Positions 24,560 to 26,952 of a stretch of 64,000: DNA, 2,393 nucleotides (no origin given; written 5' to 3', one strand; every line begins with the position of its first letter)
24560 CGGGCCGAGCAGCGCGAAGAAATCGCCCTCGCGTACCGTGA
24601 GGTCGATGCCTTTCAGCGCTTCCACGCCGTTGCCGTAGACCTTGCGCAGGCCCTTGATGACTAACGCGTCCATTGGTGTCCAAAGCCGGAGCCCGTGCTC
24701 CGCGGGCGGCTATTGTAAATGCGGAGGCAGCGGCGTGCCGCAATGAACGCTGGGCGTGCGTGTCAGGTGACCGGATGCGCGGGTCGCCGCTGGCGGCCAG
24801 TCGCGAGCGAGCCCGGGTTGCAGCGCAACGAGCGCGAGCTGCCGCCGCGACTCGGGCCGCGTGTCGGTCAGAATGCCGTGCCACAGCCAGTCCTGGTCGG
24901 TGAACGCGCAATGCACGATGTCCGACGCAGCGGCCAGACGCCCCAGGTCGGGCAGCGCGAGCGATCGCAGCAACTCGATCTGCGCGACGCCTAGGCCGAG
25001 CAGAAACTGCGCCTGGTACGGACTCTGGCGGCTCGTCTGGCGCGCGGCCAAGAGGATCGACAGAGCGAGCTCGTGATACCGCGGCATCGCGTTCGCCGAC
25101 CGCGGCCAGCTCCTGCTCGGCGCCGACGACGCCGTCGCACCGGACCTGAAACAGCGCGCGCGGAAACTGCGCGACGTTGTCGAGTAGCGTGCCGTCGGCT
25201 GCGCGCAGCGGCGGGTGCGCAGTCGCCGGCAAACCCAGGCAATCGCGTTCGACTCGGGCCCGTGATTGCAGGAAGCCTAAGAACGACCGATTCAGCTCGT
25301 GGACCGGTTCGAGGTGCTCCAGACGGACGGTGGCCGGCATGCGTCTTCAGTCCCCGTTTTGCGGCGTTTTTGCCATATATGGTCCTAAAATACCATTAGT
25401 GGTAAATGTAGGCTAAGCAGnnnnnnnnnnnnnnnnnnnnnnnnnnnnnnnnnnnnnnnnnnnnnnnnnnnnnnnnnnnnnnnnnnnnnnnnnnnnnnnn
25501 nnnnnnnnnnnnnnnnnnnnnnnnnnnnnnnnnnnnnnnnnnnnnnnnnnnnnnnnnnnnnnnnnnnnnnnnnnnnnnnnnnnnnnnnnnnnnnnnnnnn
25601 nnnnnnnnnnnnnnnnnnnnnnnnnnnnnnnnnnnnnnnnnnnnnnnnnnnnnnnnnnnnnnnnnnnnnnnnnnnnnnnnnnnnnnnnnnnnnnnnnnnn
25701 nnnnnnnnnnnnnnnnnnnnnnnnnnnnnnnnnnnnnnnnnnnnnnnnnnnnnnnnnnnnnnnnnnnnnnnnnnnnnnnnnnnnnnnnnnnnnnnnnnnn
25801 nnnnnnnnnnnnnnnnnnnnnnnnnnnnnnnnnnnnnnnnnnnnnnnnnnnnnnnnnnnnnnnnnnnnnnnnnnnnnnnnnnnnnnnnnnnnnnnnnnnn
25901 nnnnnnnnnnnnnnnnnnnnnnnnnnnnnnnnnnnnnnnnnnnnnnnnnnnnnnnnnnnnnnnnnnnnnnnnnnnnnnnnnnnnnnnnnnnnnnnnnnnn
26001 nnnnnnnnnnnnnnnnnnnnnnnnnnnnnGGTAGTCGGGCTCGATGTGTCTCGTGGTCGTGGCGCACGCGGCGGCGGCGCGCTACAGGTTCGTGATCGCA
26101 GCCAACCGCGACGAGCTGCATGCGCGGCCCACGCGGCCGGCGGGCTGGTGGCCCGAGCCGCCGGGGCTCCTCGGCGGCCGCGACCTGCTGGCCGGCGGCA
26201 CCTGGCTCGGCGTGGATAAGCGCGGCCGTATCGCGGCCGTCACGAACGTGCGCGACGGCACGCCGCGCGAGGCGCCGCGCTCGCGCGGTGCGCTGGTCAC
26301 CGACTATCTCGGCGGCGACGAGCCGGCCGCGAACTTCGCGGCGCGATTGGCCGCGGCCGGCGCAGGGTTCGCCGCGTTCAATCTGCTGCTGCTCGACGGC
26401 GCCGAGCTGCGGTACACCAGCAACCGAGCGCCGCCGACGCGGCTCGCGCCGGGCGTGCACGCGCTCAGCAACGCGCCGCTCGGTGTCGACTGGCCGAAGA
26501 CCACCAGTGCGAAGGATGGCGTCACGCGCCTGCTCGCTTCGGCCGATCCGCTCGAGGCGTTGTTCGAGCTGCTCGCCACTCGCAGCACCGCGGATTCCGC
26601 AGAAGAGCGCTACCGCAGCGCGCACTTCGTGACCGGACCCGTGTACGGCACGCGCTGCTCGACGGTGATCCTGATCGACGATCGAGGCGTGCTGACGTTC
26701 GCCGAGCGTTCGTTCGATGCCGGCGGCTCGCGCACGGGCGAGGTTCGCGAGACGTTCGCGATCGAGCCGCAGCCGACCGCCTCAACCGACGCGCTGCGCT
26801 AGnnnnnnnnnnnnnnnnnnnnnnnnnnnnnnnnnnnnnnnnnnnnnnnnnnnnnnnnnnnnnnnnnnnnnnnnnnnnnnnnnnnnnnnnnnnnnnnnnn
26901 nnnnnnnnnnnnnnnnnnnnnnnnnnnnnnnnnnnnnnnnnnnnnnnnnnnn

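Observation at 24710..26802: Divergent FlhD-like (internally duplicated?) / FlhC-like regulator pair with no flagellar genes nearby, FlhC-like gene coupled to an NRDE/TANGO2-like gene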

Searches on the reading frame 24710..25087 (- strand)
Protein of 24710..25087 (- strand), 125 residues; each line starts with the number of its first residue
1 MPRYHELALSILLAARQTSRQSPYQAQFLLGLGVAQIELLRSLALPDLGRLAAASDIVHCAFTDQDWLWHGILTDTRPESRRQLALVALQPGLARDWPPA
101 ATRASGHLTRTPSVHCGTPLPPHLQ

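Call 3: search_protein_families(library=pfam, proteins=[window:24710-25087:-], max_evalue=1)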
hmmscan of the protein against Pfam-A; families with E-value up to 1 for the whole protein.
window:24710-25087:- (125 aa): 1 family
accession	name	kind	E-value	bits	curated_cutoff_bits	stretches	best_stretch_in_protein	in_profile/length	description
PF05247.18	FlhD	-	0.00022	21.8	27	1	5-81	11-86/102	Flagellar transcriptional activator (FlhD)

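Call 4: search_protein_families(library=ncbifam, proteins=[window:24710-25087:-], max_evalue=1)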
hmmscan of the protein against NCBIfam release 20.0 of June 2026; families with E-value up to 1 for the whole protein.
window:24710-25087:- (125 aa): 1 family
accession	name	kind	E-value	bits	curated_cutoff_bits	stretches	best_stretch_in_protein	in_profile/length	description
NF002783.2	PRK02909.1-1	equivalog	0.00063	19.8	90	1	5-81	11-86/105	flagellar transcriptional regulator FlhD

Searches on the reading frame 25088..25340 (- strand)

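Call 3: search_protein_families(library=pfam, proteins=[window:25088-25340:-], max_evalue=1)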
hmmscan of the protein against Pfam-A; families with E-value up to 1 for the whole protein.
window:25088-25340:- (84 aa): 0 families

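Call 4: search_protein_families(library=ncbifam, proteins=[window:25088-25340:-], max_evalue=1)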
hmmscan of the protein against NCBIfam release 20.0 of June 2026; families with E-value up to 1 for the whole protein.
window:25088-25340:- (84 aa): 0 families

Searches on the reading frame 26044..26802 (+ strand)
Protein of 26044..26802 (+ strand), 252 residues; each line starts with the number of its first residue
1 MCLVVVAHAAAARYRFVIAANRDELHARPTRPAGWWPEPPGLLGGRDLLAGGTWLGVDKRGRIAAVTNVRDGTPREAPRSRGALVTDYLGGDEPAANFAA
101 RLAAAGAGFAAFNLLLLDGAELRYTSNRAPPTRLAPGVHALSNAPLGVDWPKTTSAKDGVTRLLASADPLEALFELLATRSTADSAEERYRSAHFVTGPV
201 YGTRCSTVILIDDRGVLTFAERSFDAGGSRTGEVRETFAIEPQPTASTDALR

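Call 3: search_protein_families(library=pfam, proteins=[window:26044-26802:+], max_evalue=1)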
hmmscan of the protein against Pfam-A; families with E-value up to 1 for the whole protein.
window:26044-26802:+ (252 aa): 1 family
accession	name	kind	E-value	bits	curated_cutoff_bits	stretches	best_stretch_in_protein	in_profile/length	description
PF05742.17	TANGO2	-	7e-58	197.2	22.6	1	1-225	1-256/257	Transport and Golgi organisation 2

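Call 4: search_protein_families(library=ncbifam, proteins=[window:26044-26802:+], max_evalue=1)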
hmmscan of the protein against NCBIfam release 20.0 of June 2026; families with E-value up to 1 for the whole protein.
window:26044-26802:+ (252 aa): 0 families

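Call 77: search_protein_families(library=phrogs, proteins=[window:26044-26799:+], max_evalue=0.01)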
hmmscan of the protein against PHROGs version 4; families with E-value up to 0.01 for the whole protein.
window:26044-26799:+ (252 aa): 0 families

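Call 78: search_protein_families(library=padloc, proteins=[window:26044-26799:+], max_evalue=0.01)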
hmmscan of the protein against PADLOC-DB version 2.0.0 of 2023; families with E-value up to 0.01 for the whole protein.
window:26044-26799:+ (252 aa): 0 families
